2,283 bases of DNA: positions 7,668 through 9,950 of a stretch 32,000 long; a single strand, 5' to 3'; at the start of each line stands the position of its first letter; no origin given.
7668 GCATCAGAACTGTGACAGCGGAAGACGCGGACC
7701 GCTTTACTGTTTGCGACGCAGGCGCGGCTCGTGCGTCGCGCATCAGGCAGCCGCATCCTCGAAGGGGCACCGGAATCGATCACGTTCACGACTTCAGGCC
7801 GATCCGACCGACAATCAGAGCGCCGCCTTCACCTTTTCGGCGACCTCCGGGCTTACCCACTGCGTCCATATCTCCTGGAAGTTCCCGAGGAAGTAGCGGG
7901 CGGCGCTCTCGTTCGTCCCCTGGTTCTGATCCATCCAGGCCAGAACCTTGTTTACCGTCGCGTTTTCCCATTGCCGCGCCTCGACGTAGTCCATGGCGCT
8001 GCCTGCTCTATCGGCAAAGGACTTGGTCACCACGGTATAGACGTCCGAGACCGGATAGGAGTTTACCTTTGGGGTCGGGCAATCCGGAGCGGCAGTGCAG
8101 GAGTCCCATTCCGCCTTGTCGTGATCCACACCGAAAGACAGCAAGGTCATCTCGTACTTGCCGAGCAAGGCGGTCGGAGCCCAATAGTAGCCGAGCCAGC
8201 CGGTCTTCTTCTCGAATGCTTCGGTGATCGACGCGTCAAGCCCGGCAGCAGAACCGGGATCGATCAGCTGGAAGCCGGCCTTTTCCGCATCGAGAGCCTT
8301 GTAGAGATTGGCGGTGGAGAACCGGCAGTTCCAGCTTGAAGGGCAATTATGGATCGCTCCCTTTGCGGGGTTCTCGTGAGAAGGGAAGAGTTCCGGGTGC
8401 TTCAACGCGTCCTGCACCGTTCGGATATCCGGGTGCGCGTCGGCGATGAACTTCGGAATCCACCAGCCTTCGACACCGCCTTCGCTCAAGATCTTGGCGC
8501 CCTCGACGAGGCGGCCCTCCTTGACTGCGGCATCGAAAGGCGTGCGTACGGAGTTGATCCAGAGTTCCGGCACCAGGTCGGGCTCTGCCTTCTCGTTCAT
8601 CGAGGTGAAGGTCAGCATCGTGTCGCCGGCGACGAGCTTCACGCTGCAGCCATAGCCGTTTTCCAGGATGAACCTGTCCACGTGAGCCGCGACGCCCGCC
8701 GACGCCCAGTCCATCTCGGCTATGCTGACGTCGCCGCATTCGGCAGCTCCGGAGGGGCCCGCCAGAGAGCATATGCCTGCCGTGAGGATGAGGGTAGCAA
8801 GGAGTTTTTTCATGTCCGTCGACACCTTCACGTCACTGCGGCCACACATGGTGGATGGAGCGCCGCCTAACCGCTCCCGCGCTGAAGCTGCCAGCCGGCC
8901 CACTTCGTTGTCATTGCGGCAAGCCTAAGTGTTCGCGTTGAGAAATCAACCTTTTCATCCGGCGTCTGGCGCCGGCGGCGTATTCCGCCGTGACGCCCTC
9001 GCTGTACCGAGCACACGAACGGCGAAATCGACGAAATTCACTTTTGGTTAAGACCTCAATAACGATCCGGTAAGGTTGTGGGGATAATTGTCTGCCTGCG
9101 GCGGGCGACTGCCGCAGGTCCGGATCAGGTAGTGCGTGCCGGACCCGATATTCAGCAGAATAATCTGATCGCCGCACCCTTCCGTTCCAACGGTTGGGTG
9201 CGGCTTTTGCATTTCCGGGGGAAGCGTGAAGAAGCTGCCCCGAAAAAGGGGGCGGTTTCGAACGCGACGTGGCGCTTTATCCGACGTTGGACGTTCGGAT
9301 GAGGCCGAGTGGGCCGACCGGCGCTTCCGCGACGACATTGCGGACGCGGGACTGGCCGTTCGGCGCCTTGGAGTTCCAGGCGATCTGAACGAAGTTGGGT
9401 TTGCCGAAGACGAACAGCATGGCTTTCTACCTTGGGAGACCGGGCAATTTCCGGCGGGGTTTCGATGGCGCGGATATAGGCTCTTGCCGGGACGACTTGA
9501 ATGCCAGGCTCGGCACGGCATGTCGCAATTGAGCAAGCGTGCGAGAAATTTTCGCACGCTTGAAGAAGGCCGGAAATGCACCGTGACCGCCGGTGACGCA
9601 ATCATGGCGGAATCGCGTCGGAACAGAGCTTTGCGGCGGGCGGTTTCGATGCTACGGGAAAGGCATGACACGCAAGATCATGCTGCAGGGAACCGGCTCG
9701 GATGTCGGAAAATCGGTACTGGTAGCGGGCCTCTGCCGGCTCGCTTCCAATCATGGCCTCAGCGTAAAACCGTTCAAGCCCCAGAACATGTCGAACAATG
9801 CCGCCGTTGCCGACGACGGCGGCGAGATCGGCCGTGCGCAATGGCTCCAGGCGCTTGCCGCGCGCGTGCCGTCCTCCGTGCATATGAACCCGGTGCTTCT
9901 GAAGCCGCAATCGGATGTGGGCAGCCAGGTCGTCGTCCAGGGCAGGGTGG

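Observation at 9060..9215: Candidate small RNA in the 460-bp proX / small-ORF intergenic region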

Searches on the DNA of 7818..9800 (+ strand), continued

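Call 78: search_with_rna_model(model_id=R1, sources=[window, L003, L004, L005, L006, L007, L008, L009, L010, L011, L012, L013, L014, L015, L016, L017, L018, L019, L020, L021, L022, L023, L024, L025, L026, L027, L028, L029, L030, L031, L032, L033, L034, L035, L036, L037, L038, L039, L040, L041, L042, L043, L044, L045, L046, L047, L048, L049, L050, L051, L052, L053, L054, L055, L056, L057, L058, L059, L060, L061, L062, L063, L064, L065, L066, L067, L068, L069, L070, L071, L072, L073, L074, L075, L076, L077, L078, L079, L080, L081, L082], max_evalue=0.0001, make_alignment=true)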
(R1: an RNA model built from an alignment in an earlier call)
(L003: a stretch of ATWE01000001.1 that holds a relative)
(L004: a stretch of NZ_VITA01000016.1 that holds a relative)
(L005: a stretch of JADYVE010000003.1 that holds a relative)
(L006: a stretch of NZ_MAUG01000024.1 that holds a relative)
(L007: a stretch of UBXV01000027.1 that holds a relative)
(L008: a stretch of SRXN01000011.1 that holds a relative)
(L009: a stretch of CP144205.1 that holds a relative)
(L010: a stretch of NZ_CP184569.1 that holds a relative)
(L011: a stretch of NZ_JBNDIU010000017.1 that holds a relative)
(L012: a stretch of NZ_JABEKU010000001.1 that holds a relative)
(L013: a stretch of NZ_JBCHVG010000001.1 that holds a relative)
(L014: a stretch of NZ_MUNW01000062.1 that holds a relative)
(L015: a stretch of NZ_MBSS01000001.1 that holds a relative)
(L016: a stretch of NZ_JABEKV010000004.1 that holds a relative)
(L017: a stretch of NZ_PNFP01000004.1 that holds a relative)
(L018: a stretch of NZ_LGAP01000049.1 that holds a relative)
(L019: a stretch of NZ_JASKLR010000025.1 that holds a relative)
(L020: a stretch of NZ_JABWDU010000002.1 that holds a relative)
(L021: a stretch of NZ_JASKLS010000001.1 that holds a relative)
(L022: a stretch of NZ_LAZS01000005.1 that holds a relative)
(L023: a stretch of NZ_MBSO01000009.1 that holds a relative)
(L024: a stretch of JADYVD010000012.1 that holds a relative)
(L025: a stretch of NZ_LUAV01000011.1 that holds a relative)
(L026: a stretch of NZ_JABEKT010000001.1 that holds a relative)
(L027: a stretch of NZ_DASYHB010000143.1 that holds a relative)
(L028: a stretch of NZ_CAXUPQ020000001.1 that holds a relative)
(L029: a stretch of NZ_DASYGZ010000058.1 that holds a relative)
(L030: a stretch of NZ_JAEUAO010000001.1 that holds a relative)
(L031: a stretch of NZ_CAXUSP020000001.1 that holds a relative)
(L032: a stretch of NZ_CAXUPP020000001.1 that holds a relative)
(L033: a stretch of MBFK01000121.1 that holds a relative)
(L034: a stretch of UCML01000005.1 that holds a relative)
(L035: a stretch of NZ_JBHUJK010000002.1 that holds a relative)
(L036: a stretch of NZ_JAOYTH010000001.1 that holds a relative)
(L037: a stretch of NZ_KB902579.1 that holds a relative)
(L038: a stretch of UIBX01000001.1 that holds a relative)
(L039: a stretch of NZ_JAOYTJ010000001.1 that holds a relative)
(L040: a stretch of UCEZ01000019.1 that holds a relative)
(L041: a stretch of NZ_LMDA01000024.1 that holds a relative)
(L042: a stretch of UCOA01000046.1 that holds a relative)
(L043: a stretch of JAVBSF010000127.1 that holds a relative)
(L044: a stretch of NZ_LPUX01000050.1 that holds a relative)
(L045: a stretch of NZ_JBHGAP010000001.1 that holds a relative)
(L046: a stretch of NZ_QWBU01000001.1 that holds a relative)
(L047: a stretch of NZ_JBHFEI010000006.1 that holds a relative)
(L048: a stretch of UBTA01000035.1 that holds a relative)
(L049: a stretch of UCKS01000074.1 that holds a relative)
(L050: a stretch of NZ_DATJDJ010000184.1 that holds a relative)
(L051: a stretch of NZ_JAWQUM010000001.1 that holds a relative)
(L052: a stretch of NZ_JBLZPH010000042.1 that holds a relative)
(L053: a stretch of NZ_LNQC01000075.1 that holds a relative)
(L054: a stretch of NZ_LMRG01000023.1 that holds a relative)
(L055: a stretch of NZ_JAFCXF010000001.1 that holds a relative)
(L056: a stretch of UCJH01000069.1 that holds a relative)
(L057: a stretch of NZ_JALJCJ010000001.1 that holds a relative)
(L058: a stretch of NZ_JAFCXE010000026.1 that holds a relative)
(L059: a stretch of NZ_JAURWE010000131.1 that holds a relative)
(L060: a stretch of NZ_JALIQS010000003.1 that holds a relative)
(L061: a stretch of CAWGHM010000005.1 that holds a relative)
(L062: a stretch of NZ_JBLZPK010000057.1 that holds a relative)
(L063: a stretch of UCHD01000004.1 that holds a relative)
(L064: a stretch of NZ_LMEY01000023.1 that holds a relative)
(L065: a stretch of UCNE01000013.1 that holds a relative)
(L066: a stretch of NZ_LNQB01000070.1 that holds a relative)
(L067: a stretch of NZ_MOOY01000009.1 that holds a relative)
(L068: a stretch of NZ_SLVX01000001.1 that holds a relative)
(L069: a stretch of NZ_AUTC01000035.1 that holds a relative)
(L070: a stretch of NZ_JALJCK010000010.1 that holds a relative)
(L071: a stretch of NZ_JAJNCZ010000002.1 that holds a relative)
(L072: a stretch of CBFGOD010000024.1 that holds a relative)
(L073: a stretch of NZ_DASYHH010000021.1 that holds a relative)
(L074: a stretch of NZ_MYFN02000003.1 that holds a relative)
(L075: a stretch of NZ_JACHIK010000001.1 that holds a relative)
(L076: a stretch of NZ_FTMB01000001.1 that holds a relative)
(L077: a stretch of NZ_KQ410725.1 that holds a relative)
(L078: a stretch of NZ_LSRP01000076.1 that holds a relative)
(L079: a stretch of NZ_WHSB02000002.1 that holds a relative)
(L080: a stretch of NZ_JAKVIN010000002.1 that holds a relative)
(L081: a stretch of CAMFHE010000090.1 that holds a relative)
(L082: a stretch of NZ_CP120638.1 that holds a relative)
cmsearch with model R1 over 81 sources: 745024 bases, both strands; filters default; matches with E-value up to 0.0001: 81.
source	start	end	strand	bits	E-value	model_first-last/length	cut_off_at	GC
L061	3320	3465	-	146.2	4.7e-32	1-148/148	no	0.62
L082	3324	3469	-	145.7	6.4e-32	1-148/148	no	0.63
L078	3322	3465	-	142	4.7e-31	1-148/148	no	0.6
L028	3341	3486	-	141.7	5.5e-31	1-148/148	no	0.67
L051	3322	3468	-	137.6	5.2e-30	1-148/148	no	0.63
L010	3311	3457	-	136.7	8.1e-30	1-148/148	no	0.63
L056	3320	3465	-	136.4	9.8e-30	1-148/148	no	0.65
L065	3321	3468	-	135.8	1.4e-29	1-148/148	no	0.62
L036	3322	3467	-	135.2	1.9e-29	1-148/148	no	0.64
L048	3322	3468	-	134.7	2.4e-29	1-148/148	no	0.64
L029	3313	3460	-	134.6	2.6e-29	1-148/148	no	0.62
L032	3325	3470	-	134.4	2.9e-29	1-148/148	no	0.7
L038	3337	3481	-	133.9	3.7e-29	1-148/148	no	0.65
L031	3331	3476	-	133.7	4.3e-29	1-148/148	no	0.67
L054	3324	3470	-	133.6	4.5e-29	1-148/148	no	0.64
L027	3314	3460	-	133.5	4.6e-29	1-148/148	no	0.61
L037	3330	3476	-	133.4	4.8e-29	1-148/148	no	0.64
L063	3321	3468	-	132.6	7.5e-29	1-148/148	no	0.61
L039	3323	3467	-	132.4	8.4e-29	1-148/148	no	0.63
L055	3323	3469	-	132.3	9e-29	1-148/148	no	0.65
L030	3339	3485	-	131.9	1.1e-28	1-148/148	no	0.65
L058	3323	3469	-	131.5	1.4e-28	1-148/148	no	0.64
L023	3318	3462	-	130.9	1.9e-28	1-148/148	no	0.64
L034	3326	3469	-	130.8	2e-28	1-148/148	no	0.65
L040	3326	3469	-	130.8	2e-28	1-148/148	no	0.64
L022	3314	3459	-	130.2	2.8e-28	1-148/148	no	0.62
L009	3313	3459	-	129.9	3.3e-28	1-148/148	no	0.63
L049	3323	3469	-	129.8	3.5e-28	1-148/148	no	0.65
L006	3311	3457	-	129.6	3.9e-28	1-148/148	no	0.62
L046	3327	3472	-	129.5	4.2e-28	1-148/148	no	0.6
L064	3321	3466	-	129.3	4.7e-28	1-148/148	no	0.62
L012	3314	3459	-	128.1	8.7e-28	1-148/148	no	0.64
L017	3313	3459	-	127.8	1.1e-27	1-148/148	no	0.63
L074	3322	3468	-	127.5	1.2e-27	1-148/148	no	0.6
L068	3326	3471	-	127.5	1.2e-27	1-148/148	no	0.64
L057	3326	3471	-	127.3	1.3e-27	1-148/148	no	0.61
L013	3314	3459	-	127.3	1.3e-27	1-148/148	no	0.62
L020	3319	3463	-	126.9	1.6e-27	1-148/148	no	0.58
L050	3330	3475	-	126.9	1.7e-27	1-148/148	no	0.6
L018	3320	3464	-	126.7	1.9e-27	1-148/148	no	0.6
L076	3316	3466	-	126.5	2.1e-27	1-148/148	no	0.64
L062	3326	3471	-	125.8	3e-27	1-148/148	no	0.61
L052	3326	3471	-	125.8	3.1e-27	1-148/148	no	0.6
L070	3326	3471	-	124.8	5.4e-27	1-148/148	no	0.64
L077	3328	3472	-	124.3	6.8e-27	1-148/148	no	0.61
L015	3320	3464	-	123.9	8.6e-27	1-148/148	no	0.61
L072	2805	2950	-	123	1.4e-26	1-148/148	no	0.61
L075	3321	3468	-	122.7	1.6e-26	1-148/148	no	0.64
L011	3321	3464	-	122.4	1.9e-26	1-148/148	no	0.6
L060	3325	3470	-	122.3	2e-26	1-148/148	no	0.62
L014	3318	3463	-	122.1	2.3e-26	1-148/148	no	0.62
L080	3321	3468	-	121.5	3.1e-26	1-148/148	no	0.6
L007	3320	3464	-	121.4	3.3e-26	1-148/148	no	0.6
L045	3317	3467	-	117.2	3.2e-25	1-148/148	no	0.65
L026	3321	3465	-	116.3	5.3e-25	1-148/148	no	0.61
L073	3325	3469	-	112.7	3.8e-24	1-148/148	no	0.61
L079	3324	3469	-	110.8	1e-23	1-148/148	no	0.62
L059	3325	3469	-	109.1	2.6e-23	1-148/148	no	0.61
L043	651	789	-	107.2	7.2e-23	1-148/148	no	0.65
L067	3333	3472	-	106.8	9.1e-23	1-148/148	no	0.65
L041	3316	3452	-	101.2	1.9e-21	1-148/148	no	0.63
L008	3285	3489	-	91.2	4.3e-19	1-148/148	no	0.64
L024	3295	3490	-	84.9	1.3e-17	1-148/148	no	0.64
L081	3344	3483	-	82.4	5.1e-17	1-148/148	no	0.6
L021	3299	3487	-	82.1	6.2e-17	1-148/148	no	0.63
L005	3296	3491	-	78.9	3.4e-16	1-148/148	no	0.62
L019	3258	3463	-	74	4.8e-15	1-148/148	no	0.63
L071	3330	3479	-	71.7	1.8e-14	1-148/148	no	0.69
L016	3260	3465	-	71.3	2.1e-14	1-148/148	no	0.65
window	9092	9214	+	70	4.3e-14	1-148/148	no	0.61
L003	3599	3721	-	69.7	5e-14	1-148/148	no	0.62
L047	3323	3466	-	64.1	1e-12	1-148/148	no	0.65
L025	3669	3777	-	62.4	2.7e-12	1-148/148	no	0.64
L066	3547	3656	-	61.1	5.3e-12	1-148/148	no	0.65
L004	3609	3731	-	58.6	2.1e-11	1-148/148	no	0.62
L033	3686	3755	-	55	1.5e-10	1-148/148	no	0.69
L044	3720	3789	-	50.5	1.7e-09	1-148/148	no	0.67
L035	3409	3489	-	49.7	2.6e-09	1-148/148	no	0.63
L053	3676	3761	-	46.5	1.5e-08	1-148/148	no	0.69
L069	3681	3758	-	43.9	6.1e-08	1-148/148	no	0.6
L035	3197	3320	-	36.4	3.6e-06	1-148/148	no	0.65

Alignment A3: 81 matches aligned to the model, 262 columns, each read 5' to 3' on its own strand. Consensus structure (alignment columns), stored with it:
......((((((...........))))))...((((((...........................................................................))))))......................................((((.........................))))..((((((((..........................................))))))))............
